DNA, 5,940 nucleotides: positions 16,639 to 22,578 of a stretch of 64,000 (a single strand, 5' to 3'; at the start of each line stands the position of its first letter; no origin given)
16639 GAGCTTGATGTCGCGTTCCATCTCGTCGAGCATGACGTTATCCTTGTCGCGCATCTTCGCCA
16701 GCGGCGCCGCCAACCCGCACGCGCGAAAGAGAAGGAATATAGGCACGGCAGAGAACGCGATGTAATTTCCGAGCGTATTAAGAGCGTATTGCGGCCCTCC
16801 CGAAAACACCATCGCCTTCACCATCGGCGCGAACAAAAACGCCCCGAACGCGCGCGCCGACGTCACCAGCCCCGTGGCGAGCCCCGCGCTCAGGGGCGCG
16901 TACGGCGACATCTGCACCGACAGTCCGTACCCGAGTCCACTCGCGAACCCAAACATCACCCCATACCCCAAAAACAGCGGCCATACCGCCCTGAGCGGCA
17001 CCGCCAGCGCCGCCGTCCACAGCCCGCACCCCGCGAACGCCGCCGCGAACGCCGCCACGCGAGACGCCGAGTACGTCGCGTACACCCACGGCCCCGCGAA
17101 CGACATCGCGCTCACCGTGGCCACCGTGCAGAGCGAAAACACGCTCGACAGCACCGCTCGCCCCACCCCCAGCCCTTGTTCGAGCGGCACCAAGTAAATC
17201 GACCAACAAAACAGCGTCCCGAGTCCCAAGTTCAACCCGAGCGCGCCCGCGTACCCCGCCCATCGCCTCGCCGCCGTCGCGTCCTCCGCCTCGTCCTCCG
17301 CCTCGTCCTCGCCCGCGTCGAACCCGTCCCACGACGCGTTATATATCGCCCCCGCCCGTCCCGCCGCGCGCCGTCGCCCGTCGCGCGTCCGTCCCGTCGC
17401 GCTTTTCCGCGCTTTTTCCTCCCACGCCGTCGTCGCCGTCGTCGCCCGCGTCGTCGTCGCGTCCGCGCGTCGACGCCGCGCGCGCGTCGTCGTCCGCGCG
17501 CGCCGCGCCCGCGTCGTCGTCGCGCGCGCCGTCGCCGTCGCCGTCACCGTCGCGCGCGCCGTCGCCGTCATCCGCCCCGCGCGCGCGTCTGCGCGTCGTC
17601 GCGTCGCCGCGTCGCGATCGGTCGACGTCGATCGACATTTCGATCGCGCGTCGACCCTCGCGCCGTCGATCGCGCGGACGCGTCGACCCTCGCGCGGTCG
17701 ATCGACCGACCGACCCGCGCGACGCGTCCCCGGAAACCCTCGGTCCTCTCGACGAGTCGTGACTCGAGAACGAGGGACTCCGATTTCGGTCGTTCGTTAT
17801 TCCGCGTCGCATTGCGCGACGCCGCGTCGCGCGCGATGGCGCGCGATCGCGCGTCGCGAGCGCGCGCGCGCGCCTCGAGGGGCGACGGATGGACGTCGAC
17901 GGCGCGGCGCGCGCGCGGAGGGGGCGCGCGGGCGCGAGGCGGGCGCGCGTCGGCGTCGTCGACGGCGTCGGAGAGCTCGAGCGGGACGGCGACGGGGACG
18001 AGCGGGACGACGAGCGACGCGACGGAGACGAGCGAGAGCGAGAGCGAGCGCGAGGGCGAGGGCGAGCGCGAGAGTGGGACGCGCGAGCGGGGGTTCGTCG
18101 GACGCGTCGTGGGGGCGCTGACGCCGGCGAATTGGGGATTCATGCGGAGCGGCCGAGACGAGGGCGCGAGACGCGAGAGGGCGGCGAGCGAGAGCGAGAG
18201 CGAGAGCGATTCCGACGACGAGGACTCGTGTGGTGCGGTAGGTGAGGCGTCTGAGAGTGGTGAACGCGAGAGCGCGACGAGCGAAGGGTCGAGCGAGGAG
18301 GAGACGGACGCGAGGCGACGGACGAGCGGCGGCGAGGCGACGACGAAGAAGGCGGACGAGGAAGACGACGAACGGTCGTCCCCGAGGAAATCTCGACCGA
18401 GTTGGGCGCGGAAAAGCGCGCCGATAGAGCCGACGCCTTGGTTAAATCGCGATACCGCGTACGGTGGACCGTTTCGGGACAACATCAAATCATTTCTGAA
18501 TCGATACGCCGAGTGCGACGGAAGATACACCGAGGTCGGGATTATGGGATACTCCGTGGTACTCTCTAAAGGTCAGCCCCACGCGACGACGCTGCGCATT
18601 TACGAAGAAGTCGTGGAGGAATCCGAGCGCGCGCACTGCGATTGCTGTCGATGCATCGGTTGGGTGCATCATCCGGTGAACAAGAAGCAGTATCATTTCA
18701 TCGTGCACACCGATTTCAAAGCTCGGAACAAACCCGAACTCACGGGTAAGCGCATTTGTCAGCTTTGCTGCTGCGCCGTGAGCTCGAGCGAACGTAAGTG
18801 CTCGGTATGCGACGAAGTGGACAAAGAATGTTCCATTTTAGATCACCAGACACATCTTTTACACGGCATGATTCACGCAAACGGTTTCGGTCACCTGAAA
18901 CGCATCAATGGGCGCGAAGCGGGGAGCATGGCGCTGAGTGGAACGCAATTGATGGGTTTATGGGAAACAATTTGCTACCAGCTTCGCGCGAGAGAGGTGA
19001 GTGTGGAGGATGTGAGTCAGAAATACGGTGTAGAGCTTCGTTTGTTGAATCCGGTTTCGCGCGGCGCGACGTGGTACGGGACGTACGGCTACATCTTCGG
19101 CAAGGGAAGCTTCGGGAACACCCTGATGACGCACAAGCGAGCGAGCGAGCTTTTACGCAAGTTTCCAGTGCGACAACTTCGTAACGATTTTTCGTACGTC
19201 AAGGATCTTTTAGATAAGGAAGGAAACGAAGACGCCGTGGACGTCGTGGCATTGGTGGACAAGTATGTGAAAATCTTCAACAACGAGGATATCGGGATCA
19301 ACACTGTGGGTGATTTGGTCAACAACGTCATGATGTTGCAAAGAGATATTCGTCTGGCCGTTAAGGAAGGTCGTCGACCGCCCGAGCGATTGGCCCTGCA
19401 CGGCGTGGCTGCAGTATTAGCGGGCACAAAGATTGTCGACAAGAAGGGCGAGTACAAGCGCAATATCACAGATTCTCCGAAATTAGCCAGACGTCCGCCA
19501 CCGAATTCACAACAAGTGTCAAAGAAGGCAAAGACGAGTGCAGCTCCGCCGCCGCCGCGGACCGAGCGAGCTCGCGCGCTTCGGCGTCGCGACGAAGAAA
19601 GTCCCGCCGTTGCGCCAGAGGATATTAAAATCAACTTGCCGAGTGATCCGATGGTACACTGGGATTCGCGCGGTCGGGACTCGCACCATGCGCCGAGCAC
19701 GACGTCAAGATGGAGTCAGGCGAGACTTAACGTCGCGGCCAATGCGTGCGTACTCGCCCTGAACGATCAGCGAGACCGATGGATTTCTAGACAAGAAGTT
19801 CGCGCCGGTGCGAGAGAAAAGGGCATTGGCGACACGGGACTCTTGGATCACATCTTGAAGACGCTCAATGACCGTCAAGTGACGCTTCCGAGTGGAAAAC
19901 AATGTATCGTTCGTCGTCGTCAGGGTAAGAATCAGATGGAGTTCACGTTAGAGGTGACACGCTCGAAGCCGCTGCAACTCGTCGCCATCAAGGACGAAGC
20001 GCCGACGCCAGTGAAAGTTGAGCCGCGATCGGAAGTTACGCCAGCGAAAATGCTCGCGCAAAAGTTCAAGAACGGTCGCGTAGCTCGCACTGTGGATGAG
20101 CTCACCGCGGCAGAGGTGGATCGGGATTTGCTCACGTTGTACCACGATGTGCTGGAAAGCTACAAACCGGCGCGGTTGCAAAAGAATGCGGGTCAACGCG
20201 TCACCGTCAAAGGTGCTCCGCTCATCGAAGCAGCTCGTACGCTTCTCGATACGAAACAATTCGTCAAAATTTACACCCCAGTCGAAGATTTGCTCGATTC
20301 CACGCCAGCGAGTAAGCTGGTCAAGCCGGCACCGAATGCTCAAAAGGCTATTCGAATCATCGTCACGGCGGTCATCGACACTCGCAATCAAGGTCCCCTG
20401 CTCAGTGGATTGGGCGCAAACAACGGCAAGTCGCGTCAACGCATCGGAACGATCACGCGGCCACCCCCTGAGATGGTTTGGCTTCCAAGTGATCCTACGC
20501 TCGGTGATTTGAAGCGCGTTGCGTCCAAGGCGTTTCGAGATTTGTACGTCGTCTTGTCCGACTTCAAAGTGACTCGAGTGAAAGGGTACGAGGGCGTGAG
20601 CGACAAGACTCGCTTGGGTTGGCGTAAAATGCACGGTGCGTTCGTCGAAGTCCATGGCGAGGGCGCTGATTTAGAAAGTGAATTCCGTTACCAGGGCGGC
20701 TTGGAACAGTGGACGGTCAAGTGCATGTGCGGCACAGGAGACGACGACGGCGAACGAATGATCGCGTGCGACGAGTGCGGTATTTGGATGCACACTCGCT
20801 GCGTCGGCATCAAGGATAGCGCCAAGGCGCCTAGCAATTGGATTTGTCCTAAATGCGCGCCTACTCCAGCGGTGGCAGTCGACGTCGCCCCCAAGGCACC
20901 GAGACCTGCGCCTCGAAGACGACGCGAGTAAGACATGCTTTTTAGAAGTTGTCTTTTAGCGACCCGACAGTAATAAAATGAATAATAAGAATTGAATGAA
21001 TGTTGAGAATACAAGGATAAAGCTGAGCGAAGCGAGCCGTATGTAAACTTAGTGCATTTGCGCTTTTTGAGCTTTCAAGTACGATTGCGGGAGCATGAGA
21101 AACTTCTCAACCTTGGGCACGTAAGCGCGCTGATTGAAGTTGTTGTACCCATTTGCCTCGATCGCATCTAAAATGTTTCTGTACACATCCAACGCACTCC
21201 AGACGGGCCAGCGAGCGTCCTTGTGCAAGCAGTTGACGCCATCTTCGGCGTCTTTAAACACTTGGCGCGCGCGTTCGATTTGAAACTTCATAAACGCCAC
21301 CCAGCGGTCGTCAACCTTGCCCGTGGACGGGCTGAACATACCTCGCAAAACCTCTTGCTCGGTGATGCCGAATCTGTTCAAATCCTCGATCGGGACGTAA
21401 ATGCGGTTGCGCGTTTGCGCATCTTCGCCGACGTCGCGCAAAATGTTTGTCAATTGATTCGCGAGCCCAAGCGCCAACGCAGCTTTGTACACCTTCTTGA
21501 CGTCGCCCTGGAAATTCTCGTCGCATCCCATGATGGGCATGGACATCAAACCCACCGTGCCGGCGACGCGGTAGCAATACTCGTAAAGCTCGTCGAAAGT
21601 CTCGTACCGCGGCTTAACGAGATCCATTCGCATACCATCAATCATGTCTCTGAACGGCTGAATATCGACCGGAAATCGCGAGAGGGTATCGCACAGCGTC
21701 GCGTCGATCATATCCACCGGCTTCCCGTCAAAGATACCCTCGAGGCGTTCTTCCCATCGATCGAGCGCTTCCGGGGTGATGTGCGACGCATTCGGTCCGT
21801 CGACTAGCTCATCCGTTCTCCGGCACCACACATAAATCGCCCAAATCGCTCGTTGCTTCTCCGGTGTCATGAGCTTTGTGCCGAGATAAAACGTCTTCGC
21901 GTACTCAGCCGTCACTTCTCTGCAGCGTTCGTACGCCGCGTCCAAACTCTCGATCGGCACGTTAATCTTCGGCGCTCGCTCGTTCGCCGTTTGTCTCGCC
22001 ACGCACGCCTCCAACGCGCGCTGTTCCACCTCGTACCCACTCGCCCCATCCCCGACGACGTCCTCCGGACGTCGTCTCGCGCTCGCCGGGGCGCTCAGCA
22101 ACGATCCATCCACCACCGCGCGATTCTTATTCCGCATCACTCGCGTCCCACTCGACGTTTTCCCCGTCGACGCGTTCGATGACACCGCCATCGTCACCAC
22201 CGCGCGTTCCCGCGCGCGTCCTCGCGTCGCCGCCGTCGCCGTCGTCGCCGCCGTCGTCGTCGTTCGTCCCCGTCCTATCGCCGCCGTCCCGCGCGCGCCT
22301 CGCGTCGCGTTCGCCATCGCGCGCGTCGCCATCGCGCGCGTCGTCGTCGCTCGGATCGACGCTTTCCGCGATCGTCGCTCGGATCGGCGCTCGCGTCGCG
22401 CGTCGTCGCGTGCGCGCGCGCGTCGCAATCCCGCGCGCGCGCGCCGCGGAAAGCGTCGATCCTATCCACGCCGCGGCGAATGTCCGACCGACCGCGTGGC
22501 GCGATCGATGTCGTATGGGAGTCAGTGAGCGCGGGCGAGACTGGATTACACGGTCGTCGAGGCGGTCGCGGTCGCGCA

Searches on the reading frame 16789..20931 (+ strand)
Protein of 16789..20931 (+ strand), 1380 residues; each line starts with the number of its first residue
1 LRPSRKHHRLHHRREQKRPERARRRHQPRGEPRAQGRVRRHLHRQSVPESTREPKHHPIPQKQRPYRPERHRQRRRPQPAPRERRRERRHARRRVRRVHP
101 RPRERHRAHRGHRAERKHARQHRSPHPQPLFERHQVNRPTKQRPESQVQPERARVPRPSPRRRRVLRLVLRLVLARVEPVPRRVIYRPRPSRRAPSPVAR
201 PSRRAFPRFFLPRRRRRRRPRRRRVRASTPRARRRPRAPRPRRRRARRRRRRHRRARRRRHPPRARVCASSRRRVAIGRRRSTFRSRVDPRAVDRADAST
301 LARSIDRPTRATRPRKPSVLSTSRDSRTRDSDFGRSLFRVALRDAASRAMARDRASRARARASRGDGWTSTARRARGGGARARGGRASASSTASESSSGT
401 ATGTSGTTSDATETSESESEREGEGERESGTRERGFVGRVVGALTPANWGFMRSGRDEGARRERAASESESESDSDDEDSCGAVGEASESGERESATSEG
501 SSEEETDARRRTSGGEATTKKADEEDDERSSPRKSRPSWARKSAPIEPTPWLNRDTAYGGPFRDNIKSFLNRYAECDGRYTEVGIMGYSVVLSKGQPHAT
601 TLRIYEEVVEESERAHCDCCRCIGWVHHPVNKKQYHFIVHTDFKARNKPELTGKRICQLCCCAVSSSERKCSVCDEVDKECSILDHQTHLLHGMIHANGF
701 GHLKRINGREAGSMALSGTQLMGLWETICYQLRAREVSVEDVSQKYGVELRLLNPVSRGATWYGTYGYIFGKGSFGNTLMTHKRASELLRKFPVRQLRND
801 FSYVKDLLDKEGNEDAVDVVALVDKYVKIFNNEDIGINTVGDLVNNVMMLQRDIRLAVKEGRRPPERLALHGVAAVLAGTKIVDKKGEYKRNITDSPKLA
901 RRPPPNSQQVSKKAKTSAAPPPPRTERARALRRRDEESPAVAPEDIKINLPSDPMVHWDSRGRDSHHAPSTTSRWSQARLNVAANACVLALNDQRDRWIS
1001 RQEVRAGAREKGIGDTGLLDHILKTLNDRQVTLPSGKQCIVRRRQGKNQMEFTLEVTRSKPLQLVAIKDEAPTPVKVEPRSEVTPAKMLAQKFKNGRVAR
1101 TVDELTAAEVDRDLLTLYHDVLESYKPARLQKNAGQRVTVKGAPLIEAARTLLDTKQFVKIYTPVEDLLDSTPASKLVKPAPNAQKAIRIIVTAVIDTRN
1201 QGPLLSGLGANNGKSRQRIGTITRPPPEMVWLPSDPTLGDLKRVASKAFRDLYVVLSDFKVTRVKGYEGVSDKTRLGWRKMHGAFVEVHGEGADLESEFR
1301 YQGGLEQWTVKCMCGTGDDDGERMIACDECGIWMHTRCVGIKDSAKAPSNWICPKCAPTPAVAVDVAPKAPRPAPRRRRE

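Call 8: search_protein_families(library=pfam, proteins=[window:16789-20931:+], max_evalue=0.001)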
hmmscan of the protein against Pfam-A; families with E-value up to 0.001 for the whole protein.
window:16789-20931:+ (1380 aa): 4 families
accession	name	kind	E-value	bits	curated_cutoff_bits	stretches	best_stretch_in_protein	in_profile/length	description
PF25565.1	Ubiquitin_At1g33420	-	2.7e-14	53.2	27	1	1221-1291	21-91/92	At1g33420-like, ubiquitin-like domain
PF00628.35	PHD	-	5.3e-10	39.6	24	1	1312-1356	1-47/47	PHD-finger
PF13831.12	PHD_2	-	6.2e-06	26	28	1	1324-1357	4-36/36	PHD-finger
PF20826.3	PHD_5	-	4.8e-05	23.8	27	1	1310-1356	10-54/56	PhD finger domain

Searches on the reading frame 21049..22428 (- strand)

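Call 8: search_protein_families(library=pfam, proteins=[window:21049-22428:-], max_evalue=0.001)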
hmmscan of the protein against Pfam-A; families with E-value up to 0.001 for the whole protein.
window:21049-22428:- (459 aa): 1 family
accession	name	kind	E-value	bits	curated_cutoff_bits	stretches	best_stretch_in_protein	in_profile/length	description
PF00494.24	SQS_PSY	-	2.3e-73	247.6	26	1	175-440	3-262/263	Squalene/phytoene synthase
